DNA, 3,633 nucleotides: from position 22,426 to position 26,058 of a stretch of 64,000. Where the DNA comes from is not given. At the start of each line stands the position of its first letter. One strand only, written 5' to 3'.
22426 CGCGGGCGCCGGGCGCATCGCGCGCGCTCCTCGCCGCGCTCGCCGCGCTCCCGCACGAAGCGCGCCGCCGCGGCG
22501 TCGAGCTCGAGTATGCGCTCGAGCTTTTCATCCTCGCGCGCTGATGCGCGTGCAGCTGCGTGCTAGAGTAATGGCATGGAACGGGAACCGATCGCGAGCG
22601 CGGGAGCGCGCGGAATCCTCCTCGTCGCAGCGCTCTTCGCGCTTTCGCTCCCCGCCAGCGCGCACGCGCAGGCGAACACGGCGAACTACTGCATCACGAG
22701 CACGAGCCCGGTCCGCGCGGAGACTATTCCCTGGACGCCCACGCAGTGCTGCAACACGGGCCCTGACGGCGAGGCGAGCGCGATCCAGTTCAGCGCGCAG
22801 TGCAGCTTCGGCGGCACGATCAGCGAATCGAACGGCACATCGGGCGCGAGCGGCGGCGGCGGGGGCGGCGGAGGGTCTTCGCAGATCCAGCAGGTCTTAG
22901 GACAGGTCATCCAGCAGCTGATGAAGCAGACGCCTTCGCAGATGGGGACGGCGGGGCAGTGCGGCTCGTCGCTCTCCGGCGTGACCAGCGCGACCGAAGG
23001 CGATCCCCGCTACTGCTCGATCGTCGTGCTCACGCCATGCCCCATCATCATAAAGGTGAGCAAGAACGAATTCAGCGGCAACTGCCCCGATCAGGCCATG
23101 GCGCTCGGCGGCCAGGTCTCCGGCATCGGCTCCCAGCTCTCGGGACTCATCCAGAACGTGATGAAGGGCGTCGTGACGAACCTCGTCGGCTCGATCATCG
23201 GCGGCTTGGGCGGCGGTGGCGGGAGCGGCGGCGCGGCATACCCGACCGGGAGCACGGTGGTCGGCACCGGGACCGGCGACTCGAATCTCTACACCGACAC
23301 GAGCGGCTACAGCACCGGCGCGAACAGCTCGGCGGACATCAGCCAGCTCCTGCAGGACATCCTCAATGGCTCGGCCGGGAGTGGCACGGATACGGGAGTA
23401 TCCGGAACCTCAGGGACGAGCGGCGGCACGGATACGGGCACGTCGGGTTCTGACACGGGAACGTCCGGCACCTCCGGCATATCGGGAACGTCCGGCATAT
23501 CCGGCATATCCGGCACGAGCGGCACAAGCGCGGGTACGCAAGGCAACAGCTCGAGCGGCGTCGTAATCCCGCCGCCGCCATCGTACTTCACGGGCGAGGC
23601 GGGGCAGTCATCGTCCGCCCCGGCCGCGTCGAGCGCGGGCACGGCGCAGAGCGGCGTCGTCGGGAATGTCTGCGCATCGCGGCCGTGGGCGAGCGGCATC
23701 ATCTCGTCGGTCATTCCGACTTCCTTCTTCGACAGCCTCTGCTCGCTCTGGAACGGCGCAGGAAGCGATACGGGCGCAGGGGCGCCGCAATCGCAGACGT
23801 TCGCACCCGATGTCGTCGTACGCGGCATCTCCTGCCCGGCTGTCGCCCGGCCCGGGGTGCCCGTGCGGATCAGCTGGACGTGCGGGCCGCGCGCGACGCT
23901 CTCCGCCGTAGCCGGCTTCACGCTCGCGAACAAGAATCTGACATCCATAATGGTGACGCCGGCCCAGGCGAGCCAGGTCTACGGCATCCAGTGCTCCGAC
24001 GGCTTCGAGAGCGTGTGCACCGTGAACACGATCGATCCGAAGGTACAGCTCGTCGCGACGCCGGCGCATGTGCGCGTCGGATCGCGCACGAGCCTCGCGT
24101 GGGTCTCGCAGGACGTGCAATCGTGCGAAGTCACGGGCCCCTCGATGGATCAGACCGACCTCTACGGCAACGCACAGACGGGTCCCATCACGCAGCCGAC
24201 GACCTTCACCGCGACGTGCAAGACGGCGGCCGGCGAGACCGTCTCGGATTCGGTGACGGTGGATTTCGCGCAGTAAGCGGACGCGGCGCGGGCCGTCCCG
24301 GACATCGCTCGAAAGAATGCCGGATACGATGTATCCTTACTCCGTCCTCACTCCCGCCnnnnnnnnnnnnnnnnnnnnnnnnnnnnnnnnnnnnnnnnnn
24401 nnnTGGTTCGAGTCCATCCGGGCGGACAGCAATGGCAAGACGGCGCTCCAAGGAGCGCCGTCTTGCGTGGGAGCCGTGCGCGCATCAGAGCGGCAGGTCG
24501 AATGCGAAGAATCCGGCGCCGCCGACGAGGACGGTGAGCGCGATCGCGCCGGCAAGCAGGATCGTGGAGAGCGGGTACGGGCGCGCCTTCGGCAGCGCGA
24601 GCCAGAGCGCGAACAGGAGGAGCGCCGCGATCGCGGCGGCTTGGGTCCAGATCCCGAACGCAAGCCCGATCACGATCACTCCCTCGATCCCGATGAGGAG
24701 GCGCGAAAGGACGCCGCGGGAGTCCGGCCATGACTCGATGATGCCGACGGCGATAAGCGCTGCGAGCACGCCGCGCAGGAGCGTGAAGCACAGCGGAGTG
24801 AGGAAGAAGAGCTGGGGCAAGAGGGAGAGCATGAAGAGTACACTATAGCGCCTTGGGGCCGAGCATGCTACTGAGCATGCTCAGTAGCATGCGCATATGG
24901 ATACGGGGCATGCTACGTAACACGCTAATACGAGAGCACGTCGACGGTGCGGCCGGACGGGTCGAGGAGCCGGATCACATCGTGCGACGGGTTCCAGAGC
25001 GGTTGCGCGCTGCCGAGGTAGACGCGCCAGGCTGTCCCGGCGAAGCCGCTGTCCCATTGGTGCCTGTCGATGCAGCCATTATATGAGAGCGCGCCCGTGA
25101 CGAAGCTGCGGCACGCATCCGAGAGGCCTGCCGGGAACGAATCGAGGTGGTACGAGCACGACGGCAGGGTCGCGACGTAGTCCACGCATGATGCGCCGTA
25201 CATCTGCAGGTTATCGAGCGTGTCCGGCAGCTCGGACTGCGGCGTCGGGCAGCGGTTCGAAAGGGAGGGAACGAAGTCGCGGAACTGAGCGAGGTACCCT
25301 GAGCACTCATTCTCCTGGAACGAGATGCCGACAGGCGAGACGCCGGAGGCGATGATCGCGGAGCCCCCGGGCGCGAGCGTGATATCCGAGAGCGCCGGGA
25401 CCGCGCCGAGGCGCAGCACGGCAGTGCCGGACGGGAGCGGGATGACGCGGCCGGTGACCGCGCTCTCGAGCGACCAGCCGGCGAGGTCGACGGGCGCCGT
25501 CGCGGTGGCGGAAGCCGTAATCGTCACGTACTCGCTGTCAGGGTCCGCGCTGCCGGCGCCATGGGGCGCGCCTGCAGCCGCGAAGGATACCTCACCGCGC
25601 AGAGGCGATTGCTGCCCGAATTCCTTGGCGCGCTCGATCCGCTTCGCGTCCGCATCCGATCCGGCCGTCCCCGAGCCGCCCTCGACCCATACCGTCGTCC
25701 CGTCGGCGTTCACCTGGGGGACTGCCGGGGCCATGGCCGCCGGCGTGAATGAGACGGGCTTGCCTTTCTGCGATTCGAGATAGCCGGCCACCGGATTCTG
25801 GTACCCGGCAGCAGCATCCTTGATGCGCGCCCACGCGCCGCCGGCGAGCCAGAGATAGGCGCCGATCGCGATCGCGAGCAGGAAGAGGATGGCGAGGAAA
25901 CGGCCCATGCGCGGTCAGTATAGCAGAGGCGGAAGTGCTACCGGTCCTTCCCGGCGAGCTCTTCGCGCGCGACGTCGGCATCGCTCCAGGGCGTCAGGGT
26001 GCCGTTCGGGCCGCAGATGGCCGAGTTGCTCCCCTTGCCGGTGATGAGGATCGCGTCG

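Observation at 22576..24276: Second secreted low-complexity protein sharing the C-terminal tandem beta-domain module with the giant protein (paralogous module family)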

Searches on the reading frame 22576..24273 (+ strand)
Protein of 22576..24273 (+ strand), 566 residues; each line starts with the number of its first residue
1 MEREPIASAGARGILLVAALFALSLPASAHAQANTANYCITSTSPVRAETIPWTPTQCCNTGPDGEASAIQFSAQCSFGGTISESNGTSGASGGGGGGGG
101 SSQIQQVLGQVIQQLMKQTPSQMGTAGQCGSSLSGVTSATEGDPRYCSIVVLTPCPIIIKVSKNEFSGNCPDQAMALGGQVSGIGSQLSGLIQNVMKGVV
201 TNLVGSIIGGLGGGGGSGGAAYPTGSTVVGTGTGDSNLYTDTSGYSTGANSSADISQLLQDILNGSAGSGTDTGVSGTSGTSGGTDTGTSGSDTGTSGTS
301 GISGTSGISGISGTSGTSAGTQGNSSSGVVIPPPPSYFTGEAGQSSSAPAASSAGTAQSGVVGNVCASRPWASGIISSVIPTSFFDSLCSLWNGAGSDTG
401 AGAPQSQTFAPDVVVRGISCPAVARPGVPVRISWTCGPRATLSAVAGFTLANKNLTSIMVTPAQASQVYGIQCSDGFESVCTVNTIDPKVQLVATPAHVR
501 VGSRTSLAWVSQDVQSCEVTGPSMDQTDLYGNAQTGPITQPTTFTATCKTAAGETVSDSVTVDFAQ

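Call 4: search_protein_families(library=pfam, proteins=[window:22576-24273:+], max_evalue=1)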
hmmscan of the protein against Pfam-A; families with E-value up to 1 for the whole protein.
window:22576-24273:+ (566 aa): 0 families

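Call 26: search_protein_families(library=ncbifam, proteins=[window:22576-24273:+], max_evalue=0.1)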
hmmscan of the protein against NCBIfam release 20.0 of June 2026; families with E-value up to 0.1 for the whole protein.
window:22576-24273:+ (566 aa): 0 families

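Call 37: list_cluster_members(proteins=[window:22576-24273:+, window:29020-33294:+, window:24925-25905:-, window:25938-27203:-, window:21831-22541:+])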
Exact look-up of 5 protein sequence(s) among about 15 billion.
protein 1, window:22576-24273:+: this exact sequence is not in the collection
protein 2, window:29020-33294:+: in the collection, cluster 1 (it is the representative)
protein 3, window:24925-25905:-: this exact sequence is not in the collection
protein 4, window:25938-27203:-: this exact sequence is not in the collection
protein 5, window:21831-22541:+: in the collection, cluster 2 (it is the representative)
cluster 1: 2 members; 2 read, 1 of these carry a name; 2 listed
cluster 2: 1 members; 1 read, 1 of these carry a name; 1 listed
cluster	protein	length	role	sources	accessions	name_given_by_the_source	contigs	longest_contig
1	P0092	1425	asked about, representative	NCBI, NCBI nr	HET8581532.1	MAG TPA: hypothetical protein VFL98_03670 [Candidatus Paceibacterota bacterium] | hypothetical protein [Candidatus Paceibacterota bacterium]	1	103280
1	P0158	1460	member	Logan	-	-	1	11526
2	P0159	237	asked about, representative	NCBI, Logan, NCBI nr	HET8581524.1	MAG TPA: hypothetical protein VFL98_03620 [Candidatus Paceibacterota bacterium] | hypothetical protein [Candidatus Paceibacterota bacterium]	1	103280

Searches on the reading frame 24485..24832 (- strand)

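Call 26: search_protein_families(library=ncbifam, proteins=[window:24485-24832:-], max_evalue=0.1)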
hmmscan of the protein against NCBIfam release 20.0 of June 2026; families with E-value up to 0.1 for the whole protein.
window:24485-24832:- (115 aa): 1 family
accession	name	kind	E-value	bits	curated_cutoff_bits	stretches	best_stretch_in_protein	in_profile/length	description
NF008196.0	PRK10952.1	equivalog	0.0051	15.7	439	1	22-77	130-185/356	glycine betaine/L-proline ABC transporter permease ProW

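Call 71: search_protein_families(library=pfam, proteins=[window:24488-24832:-], max_evalue=0.001)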
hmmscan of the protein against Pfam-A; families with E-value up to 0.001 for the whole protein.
window:24488-24832:- (115 aa): 0 families

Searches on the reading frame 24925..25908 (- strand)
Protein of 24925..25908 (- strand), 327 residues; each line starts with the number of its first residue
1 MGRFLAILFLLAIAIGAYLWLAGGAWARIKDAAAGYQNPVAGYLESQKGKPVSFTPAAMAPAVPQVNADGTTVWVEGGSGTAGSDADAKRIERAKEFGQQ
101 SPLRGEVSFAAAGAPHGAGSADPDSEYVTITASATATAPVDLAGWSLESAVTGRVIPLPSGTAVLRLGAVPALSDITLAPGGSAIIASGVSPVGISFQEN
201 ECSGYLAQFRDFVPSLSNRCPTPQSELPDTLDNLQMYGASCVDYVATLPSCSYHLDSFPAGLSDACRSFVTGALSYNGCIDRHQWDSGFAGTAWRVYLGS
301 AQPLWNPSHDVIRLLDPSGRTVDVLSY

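Call 4: search_protein_families(library=pfam, proteins=[window:24925-25908:-], max_evalue=1)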
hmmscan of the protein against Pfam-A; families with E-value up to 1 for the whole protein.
window:24925-25908:- (327 aa): 1 family
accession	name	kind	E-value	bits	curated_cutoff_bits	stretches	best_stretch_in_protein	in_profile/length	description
PF00932.25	LTD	-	1.2e-07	32.5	34.3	1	122-190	22-71/109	Lamin Tail Domain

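Call 26: search_protein_families(library=ncbifam, proteins=[window:24925-25908:-], max_evalue=0.1)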
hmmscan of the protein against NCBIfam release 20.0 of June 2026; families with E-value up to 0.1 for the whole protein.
window:24925-25908:- (327 aa): 0 families

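Call 36: find_related_loci(query=window:24925-25908:-, collection=genome_contigs, flank=10000)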
Query window:24925-25908:- (327 aa) in genome_contigs; peptide patterns used: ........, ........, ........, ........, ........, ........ (x = any residue, [..] = any of these).
133 stretches matched a pattern, but none encodes a relative of the query by tblastn (E <= 1e-3).
